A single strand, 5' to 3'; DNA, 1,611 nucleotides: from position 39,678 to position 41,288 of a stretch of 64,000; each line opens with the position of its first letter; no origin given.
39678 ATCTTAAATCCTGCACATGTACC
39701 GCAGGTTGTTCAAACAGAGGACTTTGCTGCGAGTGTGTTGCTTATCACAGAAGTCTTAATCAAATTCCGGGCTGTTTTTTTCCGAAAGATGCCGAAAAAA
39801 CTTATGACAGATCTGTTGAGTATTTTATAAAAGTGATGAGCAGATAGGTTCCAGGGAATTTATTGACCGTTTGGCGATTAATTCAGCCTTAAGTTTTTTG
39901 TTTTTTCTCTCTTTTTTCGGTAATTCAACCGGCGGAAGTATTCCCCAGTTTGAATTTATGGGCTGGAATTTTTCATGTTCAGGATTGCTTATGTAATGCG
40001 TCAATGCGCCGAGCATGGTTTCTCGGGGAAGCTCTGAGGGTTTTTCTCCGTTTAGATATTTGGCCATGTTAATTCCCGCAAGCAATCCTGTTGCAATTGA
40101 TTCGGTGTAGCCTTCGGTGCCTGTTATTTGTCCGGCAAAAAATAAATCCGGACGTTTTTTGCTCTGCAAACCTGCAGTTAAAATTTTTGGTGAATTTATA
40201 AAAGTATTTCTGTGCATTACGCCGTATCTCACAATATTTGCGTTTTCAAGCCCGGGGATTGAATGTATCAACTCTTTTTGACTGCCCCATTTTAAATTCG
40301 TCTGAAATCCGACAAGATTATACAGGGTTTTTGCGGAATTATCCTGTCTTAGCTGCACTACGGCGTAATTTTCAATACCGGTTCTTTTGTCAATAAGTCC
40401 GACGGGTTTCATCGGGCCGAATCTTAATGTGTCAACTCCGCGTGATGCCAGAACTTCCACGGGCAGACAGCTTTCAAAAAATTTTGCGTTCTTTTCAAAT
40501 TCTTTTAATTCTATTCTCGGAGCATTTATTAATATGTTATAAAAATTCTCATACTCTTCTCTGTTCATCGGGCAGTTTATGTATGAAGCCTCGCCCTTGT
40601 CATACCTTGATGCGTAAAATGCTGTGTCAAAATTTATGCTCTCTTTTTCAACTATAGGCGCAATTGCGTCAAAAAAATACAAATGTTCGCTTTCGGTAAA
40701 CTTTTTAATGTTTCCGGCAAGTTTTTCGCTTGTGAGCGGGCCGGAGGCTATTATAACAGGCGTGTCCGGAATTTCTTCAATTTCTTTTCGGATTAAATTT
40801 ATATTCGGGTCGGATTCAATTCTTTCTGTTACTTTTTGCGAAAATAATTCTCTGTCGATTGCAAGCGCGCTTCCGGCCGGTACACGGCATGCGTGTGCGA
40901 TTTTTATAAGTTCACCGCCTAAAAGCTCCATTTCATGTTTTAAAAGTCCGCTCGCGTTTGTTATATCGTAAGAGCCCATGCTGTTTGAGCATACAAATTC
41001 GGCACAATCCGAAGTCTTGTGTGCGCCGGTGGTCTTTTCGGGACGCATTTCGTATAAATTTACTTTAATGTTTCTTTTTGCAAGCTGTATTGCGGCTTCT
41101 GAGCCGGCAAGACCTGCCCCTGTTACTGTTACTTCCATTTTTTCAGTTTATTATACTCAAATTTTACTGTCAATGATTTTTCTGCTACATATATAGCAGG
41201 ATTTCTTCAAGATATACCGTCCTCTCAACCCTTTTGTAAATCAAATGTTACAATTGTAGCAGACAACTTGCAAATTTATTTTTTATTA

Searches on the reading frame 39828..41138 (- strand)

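Call 112: search_protein_families(library=pfam, proteins=[window:39828-41138:-], max_evalue=0.001)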
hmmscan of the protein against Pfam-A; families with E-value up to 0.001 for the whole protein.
window:39828-41138:- (437 aa): 5 families
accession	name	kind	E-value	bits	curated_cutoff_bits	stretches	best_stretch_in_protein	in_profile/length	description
PF01134.28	GIDA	-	3.5e-104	349.4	22.1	1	3-365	2-390/391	Glucose inhibited division protein A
PF13450.12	NAD_binding_8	-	0.00036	21.2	21.9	1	6-34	2-30/68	NAD(P)-binding Rossmann-like domain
PF07992.20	Pyr_redox_2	-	0.00071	19.5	26.1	0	2-133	2-108/291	Pyridine nucleotide-disulphide oxidoreductase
PF03486.20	HI0933_like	-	0.00088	19.2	50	0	2-32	2-32/244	HI0933-like protein Rossmann domain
PF02737.24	3HCDH_N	-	0.00092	19.6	22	0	3-43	2-42/180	3-hydroxyacyl-CoA dehydrogenase, NAD binding domain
